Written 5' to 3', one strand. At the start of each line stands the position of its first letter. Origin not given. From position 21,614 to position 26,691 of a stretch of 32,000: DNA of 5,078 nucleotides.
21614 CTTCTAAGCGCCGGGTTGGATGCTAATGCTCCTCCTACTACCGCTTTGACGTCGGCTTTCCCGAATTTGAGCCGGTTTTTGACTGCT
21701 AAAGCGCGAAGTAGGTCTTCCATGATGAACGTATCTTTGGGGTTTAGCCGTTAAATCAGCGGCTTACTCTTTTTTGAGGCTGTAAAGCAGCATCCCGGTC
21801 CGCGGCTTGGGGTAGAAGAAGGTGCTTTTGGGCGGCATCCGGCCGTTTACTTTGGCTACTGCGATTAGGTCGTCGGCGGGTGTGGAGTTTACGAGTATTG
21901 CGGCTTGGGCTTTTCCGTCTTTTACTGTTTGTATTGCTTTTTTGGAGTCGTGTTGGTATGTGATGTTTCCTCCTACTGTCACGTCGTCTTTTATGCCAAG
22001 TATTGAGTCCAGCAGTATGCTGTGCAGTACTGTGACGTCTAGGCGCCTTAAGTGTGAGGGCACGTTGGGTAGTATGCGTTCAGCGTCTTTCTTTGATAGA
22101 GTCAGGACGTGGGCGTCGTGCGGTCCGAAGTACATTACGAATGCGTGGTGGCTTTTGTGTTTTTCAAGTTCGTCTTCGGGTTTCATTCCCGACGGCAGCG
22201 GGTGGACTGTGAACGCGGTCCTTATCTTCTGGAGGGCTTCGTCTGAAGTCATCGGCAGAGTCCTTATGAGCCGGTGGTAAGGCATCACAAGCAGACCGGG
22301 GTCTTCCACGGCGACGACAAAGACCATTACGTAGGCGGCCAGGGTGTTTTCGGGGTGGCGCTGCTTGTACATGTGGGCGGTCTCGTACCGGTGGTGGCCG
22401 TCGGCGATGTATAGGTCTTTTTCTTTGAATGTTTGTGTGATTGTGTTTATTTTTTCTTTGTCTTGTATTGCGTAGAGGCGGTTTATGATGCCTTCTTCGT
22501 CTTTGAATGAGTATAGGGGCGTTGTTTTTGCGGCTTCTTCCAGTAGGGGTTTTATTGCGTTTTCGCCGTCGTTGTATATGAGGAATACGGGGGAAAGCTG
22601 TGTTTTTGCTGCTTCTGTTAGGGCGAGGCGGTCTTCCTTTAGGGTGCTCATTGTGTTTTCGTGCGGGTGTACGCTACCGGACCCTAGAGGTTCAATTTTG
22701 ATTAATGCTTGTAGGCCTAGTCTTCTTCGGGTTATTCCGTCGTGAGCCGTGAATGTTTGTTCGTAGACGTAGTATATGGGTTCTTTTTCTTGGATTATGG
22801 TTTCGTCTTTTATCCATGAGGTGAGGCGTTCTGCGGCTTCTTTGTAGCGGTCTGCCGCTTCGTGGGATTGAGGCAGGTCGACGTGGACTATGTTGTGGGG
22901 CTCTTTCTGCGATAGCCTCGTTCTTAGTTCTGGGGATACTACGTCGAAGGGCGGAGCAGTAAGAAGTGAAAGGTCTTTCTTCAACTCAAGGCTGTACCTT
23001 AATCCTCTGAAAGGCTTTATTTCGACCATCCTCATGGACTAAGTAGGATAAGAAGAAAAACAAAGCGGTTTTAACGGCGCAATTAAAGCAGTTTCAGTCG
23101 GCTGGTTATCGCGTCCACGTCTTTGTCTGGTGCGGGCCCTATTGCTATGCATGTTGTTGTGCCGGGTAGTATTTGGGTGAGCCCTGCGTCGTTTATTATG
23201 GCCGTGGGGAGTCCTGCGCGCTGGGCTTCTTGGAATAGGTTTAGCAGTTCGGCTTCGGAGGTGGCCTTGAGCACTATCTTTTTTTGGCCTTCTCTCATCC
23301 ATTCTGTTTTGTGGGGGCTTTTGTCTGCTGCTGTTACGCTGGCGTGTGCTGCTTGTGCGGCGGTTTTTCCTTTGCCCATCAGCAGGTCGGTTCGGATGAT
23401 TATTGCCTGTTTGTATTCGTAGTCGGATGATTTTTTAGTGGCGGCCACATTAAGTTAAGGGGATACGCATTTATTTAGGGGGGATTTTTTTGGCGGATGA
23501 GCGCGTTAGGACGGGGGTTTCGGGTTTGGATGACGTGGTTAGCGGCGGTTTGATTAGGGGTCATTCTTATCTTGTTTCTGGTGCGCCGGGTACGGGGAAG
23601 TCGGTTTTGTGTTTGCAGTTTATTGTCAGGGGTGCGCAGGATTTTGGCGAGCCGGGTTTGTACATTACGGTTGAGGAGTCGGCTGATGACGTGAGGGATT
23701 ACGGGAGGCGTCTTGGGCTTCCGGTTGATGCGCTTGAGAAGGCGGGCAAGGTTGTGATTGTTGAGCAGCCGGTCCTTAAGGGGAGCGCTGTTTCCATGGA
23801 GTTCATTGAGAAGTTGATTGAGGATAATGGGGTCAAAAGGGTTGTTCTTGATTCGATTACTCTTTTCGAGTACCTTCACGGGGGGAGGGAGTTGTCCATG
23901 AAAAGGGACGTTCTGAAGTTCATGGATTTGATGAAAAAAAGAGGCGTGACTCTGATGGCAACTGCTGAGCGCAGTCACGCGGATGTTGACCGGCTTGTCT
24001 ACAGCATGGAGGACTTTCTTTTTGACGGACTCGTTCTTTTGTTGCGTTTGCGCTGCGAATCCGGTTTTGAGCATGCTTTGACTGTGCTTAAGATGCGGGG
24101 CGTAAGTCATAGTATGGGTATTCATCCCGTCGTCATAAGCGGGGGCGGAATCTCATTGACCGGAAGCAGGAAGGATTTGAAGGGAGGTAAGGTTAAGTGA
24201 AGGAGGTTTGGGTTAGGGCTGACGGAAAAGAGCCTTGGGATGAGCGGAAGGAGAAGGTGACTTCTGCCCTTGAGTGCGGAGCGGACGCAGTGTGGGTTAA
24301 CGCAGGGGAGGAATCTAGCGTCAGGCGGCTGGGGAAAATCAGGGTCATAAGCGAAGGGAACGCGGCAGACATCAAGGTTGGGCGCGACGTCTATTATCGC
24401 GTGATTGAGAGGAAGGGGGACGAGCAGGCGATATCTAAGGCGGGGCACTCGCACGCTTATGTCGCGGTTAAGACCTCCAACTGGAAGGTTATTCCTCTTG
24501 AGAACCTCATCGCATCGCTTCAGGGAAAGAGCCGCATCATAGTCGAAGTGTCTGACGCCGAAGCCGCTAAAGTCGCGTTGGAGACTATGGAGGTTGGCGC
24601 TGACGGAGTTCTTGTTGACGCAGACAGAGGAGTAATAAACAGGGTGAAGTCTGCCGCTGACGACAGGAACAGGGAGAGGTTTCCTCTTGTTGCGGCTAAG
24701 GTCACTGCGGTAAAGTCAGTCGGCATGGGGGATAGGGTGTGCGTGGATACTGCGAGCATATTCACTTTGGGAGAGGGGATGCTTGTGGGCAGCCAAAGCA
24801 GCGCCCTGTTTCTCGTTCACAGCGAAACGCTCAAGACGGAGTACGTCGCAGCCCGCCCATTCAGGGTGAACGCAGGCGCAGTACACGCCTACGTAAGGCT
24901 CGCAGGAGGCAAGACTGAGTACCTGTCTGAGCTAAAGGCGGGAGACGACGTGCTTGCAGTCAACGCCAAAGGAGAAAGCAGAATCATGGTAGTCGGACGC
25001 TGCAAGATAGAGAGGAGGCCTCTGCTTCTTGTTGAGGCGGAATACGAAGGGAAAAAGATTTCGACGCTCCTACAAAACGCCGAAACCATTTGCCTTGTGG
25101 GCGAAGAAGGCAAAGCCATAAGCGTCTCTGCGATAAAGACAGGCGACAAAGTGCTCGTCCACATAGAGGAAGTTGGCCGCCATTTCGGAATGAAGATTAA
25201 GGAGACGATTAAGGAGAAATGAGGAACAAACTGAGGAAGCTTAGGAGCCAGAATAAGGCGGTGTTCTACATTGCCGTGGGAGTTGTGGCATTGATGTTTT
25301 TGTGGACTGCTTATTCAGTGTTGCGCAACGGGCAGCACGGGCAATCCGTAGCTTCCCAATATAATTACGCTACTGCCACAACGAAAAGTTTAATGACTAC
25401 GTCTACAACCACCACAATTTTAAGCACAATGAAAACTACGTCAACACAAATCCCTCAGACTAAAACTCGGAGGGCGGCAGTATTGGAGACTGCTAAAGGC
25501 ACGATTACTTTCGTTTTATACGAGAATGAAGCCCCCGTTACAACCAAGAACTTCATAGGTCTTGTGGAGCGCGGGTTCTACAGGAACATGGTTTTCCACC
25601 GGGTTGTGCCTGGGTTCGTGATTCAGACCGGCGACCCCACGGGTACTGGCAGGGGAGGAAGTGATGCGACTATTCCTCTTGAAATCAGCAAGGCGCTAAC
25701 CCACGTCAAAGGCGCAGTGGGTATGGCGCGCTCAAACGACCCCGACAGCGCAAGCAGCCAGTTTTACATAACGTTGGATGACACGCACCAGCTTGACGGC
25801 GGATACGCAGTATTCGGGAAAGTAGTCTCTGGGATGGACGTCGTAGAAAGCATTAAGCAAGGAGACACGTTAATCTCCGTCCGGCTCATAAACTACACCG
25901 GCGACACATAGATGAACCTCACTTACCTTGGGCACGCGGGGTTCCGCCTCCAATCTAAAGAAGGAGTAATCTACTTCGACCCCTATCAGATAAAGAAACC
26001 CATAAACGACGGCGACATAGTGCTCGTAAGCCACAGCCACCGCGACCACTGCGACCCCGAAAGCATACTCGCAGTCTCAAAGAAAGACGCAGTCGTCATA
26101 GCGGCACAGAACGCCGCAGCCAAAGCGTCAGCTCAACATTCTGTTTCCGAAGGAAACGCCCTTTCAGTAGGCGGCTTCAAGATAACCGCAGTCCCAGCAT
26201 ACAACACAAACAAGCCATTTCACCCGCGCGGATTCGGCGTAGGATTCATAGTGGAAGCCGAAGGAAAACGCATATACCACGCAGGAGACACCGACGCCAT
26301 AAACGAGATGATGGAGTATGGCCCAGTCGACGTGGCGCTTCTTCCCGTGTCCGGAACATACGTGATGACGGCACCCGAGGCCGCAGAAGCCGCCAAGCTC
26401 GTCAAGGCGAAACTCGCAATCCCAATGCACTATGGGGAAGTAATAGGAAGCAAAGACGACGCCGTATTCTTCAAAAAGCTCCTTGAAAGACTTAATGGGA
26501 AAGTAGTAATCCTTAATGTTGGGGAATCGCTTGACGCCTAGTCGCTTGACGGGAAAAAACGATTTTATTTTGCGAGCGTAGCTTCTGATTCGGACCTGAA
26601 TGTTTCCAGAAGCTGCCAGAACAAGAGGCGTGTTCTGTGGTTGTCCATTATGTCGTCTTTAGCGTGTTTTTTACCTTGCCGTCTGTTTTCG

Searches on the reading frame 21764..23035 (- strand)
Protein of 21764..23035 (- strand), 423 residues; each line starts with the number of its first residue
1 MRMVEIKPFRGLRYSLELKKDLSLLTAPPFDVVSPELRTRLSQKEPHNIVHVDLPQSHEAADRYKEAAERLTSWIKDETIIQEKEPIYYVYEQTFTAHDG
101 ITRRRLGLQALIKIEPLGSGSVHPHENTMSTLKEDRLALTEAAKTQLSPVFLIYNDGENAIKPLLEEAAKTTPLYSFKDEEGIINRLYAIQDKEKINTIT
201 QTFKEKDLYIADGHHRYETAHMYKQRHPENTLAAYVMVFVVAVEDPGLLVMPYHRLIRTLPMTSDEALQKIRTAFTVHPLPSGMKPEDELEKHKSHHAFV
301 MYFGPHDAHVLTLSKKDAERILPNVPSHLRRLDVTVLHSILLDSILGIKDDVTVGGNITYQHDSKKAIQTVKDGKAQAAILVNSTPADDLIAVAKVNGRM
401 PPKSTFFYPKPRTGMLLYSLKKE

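Call 6: search_protein_families(library=pfam, proteins=[window:21764-23035:-])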
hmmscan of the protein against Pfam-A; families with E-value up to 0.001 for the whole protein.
window:21764-23035:- (423 aa): 1 family
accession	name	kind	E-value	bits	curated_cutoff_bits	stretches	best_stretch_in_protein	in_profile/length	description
PF06245.16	DUF1015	-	2.5e-89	299.9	25.8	1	6-335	1-325/325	Protein of unknown function (DUF1015)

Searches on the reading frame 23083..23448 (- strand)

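Call 6: search_protein_families(library=pfam, proteins=[window:23083-23448:-])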
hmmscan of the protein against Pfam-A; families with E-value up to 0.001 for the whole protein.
window:23083-23448:- (121 aa): 1 family
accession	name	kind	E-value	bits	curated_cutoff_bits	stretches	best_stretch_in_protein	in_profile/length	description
PF01981.21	PTH2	-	1.2e-39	135.5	23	1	12-121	1-115/115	Peptidyl-tRNA hydrolase PTH2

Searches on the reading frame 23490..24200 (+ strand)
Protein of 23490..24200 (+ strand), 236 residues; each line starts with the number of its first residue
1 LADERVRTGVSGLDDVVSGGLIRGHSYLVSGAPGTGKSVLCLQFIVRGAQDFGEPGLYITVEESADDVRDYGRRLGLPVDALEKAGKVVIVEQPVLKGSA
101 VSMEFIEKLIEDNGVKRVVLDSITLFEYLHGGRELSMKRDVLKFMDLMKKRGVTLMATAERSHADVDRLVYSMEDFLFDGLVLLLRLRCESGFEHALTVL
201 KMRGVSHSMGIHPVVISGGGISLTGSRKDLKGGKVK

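Call 6: search_protein_families(library=pfam, proteins=[window:23490-24200:+])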
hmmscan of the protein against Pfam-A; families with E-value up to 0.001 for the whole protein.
window:23490-24200:+ (236 aa): 3 families
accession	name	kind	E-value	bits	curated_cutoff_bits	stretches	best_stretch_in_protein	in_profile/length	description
PF06745.19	ATPase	-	1e-48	166.2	26.6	1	6-224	1-227/231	KaiC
PF13481.12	AAA_25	-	6.2e-08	32.9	27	1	13-127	22-156/195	AAA domain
PF00154.27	RecA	-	6.5e-06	26.2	27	1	6-124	33-140/262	recA bacterial DNA recombination protein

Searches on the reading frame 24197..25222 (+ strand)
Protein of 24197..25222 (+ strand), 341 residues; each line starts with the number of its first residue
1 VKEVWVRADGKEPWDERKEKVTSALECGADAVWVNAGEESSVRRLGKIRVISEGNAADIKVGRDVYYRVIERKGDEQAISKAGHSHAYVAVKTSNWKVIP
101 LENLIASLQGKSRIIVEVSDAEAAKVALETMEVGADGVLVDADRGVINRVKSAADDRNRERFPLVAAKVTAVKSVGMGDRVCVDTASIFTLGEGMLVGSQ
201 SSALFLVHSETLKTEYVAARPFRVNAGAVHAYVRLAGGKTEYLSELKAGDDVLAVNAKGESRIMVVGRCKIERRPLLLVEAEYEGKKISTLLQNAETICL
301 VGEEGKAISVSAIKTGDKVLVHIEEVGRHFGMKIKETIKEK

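Call 6: search_protein_families(library=pfam, proteins=[window:24197-25222:+])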
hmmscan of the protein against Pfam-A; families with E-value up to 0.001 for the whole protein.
window:24197-25222:+ (341 aa): 1 family
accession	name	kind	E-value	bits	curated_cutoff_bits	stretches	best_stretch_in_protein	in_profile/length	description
PF01959.21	DHQS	-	1.3e-130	435.7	22.2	1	2-341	1-344/344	3-dehydroquinate synthase II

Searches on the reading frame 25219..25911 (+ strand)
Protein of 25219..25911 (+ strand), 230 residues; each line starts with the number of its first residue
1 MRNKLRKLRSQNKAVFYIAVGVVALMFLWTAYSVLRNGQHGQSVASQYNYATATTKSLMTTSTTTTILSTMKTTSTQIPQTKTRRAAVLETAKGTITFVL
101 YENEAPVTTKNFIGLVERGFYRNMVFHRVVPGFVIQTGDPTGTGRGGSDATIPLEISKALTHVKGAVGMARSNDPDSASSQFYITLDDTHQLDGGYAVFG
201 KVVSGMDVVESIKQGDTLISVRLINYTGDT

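Call 7: search_protein_families(library=pfam, proteins=[window:25219-25911:+])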
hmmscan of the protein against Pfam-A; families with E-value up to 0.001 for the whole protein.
window:25219-25911:+ (230 aa): 1 family
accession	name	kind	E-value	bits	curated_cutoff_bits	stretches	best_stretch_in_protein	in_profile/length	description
PF00160.26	Pro_isomerase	-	8.5e-48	163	21.7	1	89-217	4-142/159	Cyclophilin type peptidyl-prolyl cis-trans isomerase/CLD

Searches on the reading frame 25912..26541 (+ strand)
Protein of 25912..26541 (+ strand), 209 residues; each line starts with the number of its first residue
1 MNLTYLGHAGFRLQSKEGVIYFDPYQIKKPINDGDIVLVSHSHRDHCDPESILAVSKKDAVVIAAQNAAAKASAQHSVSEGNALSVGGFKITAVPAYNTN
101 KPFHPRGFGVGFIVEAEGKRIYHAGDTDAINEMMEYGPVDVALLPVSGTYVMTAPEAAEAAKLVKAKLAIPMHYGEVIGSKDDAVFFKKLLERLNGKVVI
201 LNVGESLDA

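Call 7: search_protein_families(library=pfam, proteins=[window:25912-26541:+])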
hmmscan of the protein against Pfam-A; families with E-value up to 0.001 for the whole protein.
window:25912-26541:+ (209 aa): 3 families
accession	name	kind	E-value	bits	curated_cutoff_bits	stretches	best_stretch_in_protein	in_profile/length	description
PF13483.12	Lactamase_B_3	-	1.3e-35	123.2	24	1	3-173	2-160/160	Beta-lactamase superfamily domain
PF12706.13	Lactamase_B_2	-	7.6e-21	75.1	27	1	24-174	21-200/200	Beta-lactamase superfamily domain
PF00753.33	Lactamase_B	-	0.00055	20.4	22.7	0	16-47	33-57/196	Metallo-beta-lactamase superfamily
